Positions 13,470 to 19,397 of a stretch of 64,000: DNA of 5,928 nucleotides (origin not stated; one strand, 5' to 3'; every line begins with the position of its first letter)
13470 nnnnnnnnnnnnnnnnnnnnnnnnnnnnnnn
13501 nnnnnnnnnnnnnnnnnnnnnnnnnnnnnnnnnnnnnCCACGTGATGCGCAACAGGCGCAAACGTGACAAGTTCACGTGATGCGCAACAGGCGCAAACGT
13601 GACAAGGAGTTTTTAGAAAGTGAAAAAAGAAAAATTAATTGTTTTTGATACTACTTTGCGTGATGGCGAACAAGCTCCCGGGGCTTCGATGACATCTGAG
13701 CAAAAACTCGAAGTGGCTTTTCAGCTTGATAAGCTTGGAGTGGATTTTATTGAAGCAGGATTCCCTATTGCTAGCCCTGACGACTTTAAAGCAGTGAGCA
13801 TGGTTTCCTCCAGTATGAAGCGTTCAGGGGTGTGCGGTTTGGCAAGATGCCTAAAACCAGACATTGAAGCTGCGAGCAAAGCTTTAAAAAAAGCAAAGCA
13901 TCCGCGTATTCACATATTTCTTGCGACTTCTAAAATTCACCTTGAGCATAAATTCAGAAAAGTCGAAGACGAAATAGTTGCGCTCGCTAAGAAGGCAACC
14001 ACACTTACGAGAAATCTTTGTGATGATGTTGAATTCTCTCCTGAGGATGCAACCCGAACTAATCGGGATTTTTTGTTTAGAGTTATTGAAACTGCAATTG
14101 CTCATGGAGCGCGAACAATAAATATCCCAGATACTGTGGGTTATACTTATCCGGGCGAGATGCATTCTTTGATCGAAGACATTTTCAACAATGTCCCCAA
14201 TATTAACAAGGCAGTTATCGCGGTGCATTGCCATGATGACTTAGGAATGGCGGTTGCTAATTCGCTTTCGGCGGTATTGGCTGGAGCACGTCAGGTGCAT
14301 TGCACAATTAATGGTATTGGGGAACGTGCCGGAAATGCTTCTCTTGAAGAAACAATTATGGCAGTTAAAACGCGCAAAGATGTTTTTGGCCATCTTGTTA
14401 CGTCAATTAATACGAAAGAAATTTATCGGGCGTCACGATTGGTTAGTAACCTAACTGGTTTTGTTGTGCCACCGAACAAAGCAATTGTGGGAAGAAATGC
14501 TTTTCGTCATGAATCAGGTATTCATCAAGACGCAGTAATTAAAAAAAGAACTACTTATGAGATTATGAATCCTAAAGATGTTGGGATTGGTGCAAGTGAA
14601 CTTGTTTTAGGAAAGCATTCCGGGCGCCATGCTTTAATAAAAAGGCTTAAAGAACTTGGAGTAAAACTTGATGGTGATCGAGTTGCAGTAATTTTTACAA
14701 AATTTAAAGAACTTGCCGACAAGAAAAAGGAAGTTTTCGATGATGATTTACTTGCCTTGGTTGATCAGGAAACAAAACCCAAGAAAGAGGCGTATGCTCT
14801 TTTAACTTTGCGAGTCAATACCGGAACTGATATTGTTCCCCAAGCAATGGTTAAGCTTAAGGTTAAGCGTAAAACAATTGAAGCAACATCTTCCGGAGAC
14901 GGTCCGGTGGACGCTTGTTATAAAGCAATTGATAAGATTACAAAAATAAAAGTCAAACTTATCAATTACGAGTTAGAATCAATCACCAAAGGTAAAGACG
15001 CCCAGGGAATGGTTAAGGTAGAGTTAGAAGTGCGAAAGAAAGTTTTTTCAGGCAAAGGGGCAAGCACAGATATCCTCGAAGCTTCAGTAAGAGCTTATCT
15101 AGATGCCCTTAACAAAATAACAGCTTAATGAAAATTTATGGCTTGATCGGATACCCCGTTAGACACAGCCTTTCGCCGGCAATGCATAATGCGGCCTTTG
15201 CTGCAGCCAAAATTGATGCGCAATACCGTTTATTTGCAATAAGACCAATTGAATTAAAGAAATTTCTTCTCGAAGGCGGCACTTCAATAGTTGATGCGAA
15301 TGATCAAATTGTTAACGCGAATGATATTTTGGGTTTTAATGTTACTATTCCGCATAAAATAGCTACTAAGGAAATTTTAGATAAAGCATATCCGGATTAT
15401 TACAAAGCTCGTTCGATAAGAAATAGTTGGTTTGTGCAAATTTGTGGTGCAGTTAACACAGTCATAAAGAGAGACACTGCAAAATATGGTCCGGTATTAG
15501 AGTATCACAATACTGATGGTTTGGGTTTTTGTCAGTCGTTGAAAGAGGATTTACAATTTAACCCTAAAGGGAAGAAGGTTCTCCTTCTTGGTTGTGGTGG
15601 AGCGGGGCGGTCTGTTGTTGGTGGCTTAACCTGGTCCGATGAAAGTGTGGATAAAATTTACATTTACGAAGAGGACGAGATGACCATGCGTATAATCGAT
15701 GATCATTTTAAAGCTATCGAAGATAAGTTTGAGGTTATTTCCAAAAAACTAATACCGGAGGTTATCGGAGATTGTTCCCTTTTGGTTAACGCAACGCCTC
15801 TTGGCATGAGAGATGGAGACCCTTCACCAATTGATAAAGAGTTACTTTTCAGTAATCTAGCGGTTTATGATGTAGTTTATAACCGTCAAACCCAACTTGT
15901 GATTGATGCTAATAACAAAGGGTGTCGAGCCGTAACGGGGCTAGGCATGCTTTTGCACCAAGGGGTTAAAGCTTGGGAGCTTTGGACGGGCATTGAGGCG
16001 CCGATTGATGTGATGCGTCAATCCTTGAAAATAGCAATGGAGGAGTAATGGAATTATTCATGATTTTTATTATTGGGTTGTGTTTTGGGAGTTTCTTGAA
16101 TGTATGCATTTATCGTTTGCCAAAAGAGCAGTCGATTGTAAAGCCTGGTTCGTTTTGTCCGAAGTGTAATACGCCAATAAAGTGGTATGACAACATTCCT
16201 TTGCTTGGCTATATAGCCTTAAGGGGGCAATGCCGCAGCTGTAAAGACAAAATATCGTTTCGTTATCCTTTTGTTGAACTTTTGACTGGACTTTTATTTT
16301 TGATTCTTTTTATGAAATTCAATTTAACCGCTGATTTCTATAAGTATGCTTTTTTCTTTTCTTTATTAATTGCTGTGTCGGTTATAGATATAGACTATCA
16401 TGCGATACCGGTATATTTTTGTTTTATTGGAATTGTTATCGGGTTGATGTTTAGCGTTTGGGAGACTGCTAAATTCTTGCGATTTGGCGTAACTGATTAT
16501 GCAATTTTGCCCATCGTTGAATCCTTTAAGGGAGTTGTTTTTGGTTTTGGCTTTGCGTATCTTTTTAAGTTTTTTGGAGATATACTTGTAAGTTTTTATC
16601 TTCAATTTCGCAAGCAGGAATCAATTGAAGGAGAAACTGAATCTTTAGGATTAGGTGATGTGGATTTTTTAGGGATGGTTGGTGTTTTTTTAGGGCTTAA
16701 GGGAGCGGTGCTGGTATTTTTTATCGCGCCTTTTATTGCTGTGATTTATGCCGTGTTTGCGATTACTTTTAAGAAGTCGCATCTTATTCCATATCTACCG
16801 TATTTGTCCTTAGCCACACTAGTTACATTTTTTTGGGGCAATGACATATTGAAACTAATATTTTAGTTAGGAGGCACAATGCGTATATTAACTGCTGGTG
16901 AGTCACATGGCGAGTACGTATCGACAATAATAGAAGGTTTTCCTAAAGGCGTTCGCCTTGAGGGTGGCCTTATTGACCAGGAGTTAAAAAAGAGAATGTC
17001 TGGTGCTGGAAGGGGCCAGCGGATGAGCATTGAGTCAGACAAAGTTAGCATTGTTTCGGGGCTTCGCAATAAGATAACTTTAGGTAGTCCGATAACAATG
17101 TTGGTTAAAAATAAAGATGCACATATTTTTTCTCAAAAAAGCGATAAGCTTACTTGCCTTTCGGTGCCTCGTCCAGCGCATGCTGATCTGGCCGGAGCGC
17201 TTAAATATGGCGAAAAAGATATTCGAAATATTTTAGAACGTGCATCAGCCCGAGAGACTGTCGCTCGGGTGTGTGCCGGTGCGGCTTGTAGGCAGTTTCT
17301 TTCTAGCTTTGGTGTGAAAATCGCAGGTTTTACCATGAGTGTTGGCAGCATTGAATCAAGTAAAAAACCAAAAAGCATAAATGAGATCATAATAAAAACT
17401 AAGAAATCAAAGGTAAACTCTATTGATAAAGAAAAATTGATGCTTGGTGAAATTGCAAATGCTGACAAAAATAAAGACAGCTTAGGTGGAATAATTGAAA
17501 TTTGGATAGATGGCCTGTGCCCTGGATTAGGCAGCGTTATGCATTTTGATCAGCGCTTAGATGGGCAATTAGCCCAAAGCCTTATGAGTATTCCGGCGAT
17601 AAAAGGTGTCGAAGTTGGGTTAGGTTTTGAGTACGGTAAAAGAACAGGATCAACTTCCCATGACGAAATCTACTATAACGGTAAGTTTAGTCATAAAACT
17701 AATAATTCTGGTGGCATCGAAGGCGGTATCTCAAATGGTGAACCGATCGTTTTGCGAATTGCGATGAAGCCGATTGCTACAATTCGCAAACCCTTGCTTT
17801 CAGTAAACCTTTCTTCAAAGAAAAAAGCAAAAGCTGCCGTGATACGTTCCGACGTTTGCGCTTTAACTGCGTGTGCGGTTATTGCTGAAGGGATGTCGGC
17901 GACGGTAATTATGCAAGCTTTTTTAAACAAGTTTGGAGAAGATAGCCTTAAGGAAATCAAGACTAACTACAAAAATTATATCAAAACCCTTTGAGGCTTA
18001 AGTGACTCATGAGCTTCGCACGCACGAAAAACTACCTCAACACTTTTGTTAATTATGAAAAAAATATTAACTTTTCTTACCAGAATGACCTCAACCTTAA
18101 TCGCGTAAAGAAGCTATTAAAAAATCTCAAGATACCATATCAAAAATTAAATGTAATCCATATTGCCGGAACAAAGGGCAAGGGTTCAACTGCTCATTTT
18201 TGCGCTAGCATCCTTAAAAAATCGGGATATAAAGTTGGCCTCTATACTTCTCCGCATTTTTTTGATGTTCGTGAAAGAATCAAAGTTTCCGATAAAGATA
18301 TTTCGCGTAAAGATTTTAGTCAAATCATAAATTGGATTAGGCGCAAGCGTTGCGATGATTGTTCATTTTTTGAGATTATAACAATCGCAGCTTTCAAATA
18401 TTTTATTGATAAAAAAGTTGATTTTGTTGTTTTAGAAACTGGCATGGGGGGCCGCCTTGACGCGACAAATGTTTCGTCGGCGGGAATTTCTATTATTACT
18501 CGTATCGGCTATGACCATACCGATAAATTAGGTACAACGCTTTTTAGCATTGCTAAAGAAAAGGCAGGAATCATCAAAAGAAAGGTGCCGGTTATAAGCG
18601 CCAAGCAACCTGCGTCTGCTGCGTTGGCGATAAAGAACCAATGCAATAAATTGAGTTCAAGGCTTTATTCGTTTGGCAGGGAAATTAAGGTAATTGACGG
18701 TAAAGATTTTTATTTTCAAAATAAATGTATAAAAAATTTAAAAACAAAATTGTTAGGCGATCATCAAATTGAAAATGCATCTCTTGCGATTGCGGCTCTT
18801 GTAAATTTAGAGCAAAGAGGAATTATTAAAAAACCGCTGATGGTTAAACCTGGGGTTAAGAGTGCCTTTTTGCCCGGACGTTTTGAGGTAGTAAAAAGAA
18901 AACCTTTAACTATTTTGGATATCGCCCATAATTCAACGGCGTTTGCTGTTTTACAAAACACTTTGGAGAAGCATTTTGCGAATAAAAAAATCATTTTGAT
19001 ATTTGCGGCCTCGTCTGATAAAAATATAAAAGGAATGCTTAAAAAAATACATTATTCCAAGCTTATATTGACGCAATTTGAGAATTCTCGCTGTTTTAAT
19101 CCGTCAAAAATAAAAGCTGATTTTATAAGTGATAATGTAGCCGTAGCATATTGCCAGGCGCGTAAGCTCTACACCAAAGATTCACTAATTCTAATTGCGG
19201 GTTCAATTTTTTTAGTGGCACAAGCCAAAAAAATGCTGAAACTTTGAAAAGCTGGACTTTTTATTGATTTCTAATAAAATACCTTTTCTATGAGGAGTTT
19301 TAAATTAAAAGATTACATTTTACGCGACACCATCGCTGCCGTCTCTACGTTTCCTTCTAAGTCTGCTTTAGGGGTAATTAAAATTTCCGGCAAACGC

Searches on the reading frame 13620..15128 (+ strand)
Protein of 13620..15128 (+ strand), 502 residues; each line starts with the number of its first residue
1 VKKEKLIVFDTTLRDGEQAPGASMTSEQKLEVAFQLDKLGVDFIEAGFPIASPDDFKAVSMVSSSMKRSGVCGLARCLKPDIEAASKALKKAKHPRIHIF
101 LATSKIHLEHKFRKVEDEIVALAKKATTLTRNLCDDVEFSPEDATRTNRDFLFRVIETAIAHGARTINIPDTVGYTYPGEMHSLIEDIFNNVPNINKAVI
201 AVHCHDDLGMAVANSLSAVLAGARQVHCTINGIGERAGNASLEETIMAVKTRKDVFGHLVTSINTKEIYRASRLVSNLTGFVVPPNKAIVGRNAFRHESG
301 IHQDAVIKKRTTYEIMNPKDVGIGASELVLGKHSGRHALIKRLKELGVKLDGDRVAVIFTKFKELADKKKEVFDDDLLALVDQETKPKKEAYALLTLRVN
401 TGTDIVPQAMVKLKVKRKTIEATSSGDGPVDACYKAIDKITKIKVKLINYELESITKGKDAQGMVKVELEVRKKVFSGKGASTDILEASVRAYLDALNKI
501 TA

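Call 25: search_protein_families(library=pfam, proteins=[window:13620-15128:+], max_evalue=0.001)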
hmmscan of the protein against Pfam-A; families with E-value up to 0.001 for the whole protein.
window:13620-15128:+ (502 aa): 3 families
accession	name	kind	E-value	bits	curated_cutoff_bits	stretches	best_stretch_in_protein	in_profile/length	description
PF00682.25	HMGL-like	-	7.6e-89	298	29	1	6-275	2-260/260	HMGL-like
PF08502.15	LeuA_dimer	-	2.7e-40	137.7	24.9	1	371-500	1-130/131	LeuA allosteric (dimerisation) domain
PF22617.1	HCS_D2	-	3.9e-30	104.5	27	1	289-370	1-82/82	Homocitrate synthase post-HMGL domain-like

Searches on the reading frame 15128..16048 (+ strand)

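Call 25: search_protein_families(library=pfam, proteins=[window:15128-16048:+], max_evalue=0.001)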
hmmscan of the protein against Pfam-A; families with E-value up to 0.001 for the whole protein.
window:15128-16048:+ (306 aa): 2 families
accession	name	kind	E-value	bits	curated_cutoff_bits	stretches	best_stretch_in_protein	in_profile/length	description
PF08501.16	Shikimate_dh_N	-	8.4e-17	61.6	27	1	6-90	1-73/83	Shikimate dehydrogenase substrate binding domain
PF18317.6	SDH_C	-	5.4e-15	55.3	25.8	1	271-301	1-31/31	Shikimate 5'-dehydrogenase C-terminal domain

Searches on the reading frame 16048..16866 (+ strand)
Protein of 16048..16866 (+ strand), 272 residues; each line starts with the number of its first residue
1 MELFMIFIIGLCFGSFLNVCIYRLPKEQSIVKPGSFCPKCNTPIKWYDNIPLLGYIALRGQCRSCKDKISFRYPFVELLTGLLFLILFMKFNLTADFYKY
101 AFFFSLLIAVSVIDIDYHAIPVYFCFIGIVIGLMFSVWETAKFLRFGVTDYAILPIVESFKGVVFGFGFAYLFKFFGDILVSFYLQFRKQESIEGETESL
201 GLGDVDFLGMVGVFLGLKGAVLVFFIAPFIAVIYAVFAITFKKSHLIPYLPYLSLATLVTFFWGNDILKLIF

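Call 25: search_protein_families(library=pfam, proteins=[window:16048-16866:+], max_evalue=0.001)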
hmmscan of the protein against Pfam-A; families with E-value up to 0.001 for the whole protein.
window:16048-16866:+ (272 aa): 2 families
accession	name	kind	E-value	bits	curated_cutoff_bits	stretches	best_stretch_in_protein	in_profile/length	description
PF06750.18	A24_N_bact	-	9.8e-38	128.5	23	1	8-91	1-84/84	Bacterial Peptidase A24 N-terminal domain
PF01478.23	Peptidase_A24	-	3.6e-12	47.1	26.5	1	102-236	2-104/104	Type IV leader peptidase family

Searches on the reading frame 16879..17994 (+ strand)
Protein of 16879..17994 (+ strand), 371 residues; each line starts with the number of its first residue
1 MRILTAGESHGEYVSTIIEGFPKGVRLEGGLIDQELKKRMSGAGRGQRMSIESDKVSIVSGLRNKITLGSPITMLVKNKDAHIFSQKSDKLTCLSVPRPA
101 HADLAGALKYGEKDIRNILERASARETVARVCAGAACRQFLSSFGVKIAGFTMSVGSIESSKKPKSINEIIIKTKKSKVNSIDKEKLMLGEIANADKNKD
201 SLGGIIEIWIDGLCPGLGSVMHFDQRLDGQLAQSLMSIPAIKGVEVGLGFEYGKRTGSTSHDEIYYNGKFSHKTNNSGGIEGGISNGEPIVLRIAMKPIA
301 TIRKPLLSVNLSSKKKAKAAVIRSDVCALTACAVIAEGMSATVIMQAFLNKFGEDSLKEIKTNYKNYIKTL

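Call 25: search_protein_families(library=pfam, proteins=[window:16879-17994:+], max_evalue=0.001)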
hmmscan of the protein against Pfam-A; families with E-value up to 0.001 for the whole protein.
window:16879-17994:+ (371 aa): 1 family
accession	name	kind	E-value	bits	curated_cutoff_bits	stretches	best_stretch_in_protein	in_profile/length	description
PF01264.26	Chorismate_synt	-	6.7e-107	357.4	27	1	1-349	1-327/327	Chorismate synthase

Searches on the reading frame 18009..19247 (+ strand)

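Call 25: search_protein_families(library=pfam, proteins=[window:18009-19247:+], max_evalue=0.001)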
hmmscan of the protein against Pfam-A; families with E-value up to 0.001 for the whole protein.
window:18009-19247:+ (412 aa): 2 families
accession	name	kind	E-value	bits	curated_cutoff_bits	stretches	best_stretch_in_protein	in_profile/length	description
PF08245.18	Mur_ligase_M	-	8.1e-15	55.7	24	1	52-263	1-199/200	Mur ligase middle domain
PF02875.26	Mur_ligase_C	-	2.1e-11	45.2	28.4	1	290-399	1-126/127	Mur ligase, glutamate ligase domain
